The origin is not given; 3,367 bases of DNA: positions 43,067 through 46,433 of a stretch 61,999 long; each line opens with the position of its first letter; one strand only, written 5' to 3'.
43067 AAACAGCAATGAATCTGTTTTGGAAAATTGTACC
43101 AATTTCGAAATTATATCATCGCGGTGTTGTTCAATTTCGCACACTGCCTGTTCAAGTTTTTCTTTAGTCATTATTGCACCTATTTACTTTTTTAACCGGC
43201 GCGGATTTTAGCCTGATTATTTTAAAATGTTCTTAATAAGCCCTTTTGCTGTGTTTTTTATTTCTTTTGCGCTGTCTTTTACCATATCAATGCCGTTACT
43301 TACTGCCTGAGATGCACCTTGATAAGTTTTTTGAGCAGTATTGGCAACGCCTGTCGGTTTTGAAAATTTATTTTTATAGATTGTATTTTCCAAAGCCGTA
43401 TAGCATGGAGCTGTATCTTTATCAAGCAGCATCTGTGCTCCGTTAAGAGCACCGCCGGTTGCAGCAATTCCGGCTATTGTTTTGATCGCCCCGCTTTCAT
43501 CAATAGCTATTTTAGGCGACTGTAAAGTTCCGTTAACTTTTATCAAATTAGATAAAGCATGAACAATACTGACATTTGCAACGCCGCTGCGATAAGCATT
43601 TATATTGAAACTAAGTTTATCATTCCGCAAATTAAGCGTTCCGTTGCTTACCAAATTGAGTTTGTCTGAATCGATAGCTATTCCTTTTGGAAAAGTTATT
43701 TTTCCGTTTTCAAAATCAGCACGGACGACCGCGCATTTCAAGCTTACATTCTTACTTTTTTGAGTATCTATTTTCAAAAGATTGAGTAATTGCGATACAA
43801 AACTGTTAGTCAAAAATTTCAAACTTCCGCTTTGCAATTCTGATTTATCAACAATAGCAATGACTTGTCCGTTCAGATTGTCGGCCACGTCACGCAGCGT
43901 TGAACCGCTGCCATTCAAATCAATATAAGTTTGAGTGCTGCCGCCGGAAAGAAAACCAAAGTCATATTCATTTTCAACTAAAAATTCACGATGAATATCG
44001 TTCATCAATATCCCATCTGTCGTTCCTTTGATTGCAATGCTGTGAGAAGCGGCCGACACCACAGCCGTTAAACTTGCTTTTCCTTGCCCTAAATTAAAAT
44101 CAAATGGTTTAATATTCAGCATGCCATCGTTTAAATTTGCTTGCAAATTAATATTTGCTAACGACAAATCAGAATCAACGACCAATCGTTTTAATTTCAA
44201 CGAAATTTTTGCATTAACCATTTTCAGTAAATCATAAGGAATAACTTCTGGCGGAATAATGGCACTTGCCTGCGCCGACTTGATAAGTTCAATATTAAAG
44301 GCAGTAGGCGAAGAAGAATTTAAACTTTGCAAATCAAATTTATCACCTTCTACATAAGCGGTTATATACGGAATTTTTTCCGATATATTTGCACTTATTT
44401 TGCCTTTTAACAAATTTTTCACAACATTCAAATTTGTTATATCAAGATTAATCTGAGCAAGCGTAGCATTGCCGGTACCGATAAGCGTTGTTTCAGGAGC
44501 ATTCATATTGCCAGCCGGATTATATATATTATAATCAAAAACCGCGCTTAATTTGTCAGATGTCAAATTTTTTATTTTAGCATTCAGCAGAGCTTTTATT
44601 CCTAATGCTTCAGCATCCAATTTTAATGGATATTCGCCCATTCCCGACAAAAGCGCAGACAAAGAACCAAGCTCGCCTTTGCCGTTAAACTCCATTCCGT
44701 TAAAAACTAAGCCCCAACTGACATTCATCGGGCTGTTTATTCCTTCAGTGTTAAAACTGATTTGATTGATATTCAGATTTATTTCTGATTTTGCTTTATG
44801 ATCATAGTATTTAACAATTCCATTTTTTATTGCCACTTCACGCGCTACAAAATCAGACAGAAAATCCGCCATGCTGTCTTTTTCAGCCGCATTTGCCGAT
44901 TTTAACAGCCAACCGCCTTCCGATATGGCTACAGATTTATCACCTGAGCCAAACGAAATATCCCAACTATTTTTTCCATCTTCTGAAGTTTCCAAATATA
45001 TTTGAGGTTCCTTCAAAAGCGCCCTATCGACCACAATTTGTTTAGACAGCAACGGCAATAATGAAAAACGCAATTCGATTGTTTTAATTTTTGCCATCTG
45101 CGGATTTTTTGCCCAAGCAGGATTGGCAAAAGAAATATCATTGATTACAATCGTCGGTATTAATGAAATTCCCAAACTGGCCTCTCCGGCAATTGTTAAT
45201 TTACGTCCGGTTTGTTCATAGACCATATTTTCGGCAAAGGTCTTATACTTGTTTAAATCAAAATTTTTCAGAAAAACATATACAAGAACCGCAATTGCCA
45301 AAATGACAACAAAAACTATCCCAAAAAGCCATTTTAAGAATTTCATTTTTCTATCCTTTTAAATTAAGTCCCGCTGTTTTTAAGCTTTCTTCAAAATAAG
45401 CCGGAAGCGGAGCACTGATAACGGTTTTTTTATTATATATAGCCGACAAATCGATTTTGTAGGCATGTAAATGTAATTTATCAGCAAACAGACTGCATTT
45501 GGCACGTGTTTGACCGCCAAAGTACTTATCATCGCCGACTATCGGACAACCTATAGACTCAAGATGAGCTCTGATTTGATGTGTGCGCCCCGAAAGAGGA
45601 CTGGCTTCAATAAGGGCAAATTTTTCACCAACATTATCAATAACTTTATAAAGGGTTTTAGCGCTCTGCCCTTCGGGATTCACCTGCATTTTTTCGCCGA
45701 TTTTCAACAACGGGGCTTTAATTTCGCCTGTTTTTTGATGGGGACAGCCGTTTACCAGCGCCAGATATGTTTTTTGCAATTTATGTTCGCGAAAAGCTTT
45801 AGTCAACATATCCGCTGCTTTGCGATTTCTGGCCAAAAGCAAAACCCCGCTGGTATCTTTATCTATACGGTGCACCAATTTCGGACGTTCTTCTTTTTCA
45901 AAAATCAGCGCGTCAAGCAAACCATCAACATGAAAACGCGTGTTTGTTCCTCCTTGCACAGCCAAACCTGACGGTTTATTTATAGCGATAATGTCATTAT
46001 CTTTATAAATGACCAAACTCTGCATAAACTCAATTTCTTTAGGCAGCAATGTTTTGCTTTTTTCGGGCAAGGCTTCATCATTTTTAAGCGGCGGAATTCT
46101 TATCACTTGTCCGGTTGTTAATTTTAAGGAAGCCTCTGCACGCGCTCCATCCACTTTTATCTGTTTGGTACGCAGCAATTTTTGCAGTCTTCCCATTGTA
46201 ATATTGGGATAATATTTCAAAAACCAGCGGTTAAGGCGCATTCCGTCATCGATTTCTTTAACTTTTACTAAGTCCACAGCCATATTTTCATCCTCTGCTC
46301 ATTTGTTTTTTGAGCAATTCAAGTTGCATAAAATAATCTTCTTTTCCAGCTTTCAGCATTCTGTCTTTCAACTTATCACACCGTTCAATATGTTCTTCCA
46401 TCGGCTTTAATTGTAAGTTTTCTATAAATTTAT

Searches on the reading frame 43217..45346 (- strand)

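Call 29: search_protein_families(library=pfam, proteins=[window:43217-45346:-], max_evalue=0.00001)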
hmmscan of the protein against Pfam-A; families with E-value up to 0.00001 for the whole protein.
window:43217-45346:- (709 aa): 2 families
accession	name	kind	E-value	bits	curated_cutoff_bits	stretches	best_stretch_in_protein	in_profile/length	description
PF05170.20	AsmA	-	4.6e-30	105.4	29.8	2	2-225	3-209/607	AsmA family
PF05359.17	DUF748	-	3.6e-10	39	50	1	13-302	18-278/1037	Domain of Unknown Function (DUF748)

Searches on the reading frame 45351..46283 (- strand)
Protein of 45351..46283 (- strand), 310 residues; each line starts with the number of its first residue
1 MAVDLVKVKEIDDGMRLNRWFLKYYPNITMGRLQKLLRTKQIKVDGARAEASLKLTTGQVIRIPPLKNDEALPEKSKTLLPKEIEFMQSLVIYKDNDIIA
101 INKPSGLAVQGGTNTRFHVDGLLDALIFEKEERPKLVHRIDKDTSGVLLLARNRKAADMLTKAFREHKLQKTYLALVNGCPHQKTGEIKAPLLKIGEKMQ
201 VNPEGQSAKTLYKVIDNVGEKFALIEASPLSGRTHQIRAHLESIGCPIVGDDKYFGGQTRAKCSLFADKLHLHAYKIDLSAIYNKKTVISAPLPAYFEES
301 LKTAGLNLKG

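Call 29: search_protein_families(library=pfam, proteins=[window:45351-46283:-], max_evalue=0.00001)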
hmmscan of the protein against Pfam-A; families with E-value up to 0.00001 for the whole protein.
window:45351-46283:- (310 aa): 1 family
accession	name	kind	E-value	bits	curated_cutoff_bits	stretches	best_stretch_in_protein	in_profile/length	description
PF00849.27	PseudoU_synth_2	-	2.6e-35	122.3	26.8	1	97-243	1-152/152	RNA pseudouridylate synthase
